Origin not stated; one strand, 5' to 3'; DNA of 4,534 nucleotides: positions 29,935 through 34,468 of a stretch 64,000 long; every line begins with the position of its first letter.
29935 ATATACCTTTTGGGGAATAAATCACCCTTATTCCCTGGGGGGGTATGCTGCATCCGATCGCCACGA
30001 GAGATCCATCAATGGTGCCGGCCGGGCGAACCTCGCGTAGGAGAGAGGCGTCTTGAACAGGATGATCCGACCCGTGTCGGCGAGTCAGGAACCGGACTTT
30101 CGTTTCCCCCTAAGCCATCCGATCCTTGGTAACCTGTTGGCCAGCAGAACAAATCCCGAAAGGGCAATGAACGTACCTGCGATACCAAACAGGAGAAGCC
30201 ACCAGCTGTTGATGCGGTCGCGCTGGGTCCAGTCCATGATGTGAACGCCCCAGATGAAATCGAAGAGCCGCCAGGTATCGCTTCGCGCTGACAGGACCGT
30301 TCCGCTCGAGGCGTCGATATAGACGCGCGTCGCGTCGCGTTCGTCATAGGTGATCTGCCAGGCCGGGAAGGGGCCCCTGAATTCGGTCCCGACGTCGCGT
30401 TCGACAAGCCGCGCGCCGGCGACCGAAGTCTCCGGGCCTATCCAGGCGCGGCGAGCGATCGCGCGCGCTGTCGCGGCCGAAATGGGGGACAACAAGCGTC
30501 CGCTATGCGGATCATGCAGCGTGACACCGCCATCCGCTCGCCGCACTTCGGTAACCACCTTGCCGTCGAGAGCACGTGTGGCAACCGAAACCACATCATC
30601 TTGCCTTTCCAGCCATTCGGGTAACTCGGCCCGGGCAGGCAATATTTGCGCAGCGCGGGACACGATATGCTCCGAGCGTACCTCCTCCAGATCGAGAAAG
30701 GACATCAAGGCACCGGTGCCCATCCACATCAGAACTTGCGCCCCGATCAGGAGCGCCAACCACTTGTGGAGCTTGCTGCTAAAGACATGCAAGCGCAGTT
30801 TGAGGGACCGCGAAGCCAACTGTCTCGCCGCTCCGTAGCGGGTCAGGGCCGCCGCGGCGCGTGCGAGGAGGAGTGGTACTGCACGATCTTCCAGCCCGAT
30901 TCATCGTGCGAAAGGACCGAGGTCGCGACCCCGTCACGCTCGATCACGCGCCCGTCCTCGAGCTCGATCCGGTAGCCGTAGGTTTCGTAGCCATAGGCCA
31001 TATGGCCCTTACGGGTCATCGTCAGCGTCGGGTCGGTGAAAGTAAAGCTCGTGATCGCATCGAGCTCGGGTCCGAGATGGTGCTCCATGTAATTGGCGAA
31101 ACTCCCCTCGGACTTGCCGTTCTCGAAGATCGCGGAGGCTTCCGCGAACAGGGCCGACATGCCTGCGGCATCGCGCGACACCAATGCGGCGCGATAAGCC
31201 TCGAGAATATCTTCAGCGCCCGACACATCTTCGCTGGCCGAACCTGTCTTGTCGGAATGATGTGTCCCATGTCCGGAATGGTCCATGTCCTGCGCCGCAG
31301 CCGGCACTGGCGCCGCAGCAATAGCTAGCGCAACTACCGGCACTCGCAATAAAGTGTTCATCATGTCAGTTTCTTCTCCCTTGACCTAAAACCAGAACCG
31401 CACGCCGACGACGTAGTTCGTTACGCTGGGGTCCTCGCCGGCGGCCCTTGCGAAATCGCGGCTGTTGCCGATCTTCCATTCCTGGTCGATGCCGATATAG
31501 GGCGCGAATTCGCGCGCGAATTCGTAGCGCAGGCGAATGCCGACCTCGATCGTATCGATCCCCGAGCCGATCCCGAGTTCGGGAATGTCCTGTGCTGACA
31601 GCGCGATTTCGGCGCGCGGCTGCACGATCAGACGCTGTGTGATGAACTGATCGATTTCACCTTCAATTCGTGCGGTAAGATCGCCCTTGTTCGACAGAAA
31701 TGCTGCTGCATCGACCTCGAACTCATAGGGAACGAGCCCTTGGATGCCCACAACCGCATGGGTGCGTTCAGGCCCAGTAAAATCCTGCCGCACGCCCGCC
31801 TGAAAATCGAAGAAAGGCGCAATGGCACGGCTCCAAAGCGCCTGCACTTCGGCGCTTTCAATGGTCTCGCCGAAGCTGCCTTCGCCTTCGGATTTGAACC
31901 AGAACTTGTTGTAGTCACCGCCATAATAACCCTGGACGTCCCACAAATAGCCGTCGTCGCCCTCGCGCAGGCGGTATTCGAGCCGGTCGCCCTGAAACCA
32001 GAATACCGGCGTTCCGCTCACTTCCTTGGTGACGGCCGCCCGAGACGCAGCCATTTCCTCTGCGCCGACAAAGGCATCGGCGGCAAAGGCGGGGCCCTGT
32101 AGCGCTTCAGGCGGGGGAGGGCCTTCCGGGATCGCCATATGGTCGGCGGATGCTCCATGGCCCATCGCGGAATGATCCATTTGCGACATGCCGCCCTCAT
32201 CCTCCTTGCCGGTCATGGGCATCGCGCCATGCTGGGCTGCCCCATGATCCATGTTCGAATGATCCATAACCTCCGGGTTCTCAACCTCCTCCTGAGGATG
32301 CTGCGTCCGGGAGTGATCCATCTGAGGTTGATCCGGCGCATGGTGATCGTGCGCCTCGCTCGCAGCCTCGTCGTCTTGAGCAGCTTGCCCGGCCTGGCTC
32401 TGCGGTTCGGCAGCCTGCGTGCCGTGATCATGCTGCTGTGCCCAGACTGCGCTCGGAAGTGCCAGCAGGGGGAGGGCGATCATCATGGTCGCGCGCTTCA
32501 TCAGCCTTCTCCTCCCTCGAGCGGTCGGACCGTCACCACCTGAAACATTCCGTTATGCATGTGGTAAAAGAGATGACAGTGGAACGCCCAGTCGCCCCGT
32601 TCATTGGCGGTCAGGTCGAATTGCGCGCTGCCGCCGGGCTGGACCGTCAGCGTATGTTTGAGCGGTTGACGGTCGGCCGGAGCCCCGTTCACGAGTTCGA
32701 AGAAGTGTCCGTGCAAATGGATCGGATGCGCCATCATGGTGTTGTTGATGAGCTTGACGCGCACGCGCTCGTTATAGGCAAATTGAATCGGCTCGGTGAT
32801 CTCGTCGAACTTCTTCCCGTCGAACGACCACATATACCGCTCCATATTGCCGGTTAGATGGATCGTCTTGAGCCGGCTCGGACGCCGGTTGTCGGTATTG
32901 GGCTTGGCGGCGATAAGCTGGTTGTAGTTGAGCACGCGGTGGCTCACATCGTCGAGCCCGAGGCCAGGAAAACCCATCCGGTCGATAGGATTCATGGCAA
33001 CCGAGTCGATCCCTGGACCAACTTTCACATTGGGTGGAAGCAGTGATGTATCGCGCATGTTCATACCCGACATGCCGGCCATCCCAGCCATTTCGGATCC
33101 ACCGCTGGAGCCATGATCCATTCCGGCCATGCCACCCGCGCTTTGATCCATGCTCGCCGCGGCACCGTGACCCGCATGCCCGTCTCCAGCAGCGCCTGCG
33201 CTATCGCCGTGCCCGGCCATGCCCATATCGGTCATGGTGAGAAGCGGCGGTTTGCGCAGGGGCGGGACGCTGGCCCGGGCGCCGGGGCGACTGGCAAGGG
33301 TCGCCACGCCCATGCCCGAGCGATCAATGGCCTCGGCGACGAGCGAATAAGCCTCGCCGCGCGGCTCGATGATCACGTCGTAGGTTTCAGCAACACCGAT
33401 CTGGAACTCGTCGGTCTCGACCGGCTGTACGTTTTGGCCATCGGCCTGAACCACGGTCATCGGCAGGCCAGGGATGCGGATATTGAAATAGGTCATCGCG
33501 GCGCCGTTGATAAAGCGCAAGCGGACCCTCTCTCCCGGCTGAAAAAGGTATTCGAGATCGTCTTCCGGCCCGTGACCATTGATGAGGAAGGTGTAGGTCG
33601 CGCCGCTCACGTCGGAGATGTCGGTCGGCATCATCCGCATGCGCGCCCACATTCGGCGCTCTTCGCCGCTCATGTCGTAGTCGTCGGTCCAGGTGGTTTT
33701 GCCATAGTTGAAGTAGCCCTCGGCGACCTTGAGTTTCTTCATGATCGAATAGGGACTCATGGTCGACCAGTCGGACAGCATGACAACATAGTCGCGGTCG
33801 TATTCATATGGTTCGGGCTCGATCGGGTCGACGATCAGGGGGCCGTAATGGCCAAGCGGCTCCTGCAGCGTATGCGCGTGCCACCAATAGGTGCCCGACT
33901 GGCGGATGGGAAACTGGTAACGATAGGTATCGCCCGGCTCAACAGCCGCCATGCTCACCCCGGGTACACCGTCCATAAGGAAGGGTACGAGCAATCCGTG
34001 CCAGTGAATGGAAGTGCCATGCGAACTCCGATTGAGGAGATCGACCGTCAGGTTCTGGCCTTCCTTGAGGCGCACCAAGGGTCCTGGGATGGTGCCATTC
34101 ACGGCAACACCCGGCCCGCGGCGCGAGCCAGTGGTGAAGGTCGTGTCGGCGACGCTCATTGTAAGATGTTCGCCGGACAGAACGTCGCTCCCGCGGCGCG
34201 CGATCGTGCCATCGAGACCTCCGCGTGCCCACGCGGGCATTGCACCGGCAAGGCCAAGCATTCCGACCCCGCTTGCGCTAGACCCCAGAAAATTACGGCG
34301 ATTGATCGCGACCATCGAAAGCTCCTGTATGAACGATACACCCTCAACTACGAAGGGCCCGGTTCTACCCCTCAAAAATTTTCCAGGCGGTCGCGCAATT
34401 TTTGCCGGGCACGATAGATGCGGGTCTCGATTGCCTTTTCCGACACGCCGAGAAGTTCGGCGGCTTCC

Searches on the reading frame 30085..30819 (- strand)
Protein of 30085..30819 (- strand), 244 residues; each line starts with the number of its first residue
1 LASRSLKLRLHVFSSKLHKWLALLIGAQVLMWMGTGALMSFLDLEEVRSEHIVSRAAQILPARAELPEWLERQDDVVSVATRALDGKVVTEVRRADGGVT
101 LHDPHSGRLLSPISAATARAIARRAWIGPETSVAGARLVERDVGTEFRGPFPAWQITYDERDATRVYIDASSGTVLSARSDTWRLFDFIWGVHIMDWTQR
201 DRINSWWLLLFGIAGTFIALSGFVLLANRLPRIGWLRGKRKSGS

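Call 4: search_protein_families(library=pfam, proteins=[window:30085-30819:-], max_evalue=0.01)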
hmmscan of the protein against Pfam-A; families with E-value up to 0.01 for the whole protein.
window:30085-30819:- (244 aa): 2 families
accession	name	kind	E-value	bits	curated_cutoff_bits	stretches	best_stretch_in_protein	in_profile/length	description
PF03929.21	PepSY_TM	-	4.4e-10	40.3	28.8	1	16-239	2-169/295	PepSY-associated TM region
PF03413.25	PepSY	-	1.8e-07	31.8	24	1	112-178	1-59/60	Peptidase propeptide and YPEB domain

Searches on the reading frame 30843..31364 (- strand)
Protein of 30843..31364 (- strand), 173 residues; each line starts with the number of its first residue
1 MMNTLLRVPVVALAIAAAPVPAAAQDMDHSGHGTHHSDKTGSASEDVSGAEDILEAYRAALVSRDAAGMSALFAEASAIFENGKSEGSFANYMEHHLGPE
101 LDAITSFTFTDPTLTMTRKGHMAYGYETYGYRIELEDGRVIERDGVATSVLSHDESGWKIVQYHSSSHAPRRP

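Call 4: search_protein_families(library=pfam, proteins=[window:30843-31364:-], max_evalue=0.01)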
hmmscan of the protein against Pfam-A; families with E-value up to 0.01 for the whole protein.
window:30843-31364:- (173 aa): 2 families
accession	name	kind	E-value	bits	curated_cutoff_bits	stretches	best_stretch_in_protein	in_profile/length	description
PF13474.12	SnoaL_3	-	1.4e-11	45.2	22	1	51-168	2-119/121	SnoaL-like domain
PF14534.12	DUF4440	-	4.6e-07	30.7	25.2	1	53-160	4-107/107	Domain of unknown function (DUF4440)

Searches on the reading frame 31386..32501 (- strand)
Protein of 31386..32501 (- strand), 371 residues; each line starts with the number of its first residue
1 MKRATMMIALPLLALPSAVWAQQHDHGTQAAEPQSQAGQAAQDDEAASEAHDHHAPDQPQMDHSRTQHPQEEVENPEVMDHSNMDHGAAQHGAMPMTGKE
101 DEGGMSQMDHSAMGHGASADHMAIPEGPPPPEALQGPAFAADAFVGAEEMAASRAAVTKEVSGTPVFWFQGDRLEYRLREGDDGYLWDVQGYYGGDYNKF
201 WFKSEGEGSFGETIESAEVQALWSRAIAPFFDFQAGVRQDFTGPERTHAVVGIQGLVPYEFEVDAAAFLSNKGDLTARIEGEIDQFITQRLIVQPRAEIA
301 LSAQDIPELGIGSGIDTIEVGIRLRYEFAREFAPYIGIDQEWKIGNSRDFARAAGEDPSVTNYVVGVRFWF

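Call 4: search_protein_families(library=pfam, proteins=[window:31386-32501:-], max_evalue=0.01)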
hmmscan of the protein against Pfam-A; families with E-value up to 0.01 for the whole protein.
window:31386-32501:- (371 aa): 1 family
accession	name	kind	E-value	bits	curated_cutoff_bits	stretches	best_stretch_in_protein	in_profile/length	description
PF05275.17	CopB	-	1.1e-85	286.8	27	1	169-371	5-208/208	Copper resistance protein B precursor (CopB)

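Call 9: search_protein_families(library=ncbifam, proteins=[window:31386-32501:-], max_evalue=0.01)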
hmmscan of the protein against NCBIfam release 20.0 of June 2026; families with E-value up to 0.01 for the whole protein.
window:31386-32501:- (371 aa): 0 families

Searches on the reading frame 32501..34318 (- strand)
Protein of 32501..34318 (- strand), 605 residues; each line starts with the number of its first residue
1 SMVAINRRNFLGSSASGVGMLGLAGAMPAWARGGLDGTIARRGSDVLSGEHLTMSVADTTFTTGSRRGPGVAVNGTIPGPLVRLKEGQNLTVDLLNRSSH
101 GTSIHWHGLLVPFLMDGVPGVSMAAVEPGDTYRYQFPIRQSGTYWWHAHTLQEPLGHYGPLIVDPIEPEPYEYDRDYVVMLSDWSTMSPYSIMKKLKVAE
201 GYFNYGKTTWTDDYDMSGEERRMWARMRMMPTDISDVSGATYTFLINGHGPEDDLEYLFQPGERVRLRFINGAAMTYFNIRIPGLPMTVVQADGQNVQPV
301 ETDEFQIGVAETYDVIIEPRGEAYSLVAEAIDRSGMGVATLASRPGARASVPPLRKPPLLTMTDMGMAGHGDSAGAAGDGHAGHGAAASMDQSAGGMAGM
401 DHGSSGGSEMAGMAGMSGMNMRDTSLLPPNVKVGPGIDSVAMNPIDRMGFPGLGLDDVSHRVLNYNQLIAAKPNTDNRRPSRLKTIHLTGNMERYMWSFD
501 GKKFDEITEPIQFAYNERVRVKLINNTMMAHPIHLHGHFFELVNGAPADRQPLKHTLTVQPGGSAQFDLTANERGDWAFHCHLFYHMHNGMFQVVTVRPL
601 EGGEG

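Call 4: search_protein_families(library=pfam, proteins=[window:32501-34318:-], max_evalue=0.01)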
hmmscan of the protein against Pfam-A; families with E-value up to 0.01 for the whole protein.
window:32501-34318:- (605 aa): 3 families
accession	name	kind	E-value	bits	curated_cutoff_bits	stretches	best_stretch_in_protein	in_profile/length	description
PF07732.21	Cu-oxidase_3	-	2.5e-41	140.9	21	2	65-165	12-116/119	Multicopper oxidase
PF07731.20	Cu-oxidase_2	-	4e-30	104.8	20.4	1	481-599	5-135/137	Multicopper oxidase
PF00394.28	Cu-oxidase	-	4e-28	98.9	21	1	238-329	33-134/157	Multicopper oxidase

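Call 9: search_protein_families(library=ncbifam, proteins=[window:32501-34318:-], max_evalue=0.01)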
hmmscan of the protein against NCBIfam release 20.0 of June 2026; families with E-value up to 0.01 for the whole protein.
window:32501-34318:- (605 aa): 8 families
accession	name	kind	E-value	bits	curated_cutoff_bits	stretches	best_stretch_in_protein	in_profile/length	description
TIGR01480.1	copper_res_A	subfamily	3.9e-216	719.1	478.95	1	2-598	3-593/593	copper resistance system multicopper oxidase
TIGR03388.1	ascorbase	equivalog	1.1e-41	143.2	614.8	3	66-194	18-152/542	L-ascorbate oxidase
TIGR03389.1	laccase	equivalog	5.9e-34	117.8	558.9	3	53-197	7-157/539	laccase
TIGR03390.1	ascorbOXfungal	equivalog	1.8e-32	112.6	445.35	1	68-322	27-266/538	L-ascorbate oxidase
NF008205.1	PRK10965.1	equivalog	1.2e-28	100.3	525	3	6-151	2-146/529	multicopper oxidase CueO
TIGR02376.1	Cu_nitrite_red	equivalog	2e-10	40.6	296.3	2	72-184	51-171/326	copper-containing nitrite reductase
NF008135.0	PRK10883.1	equivalog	3.6e-08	32.3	581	1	49-151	45-146/471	cell division protein FtsP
TIGR01409.1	TAT_signal_seq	domain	0.0043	17.4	16.7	1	5-31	1-29/29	twin-arginine translocation signal domain-containing protein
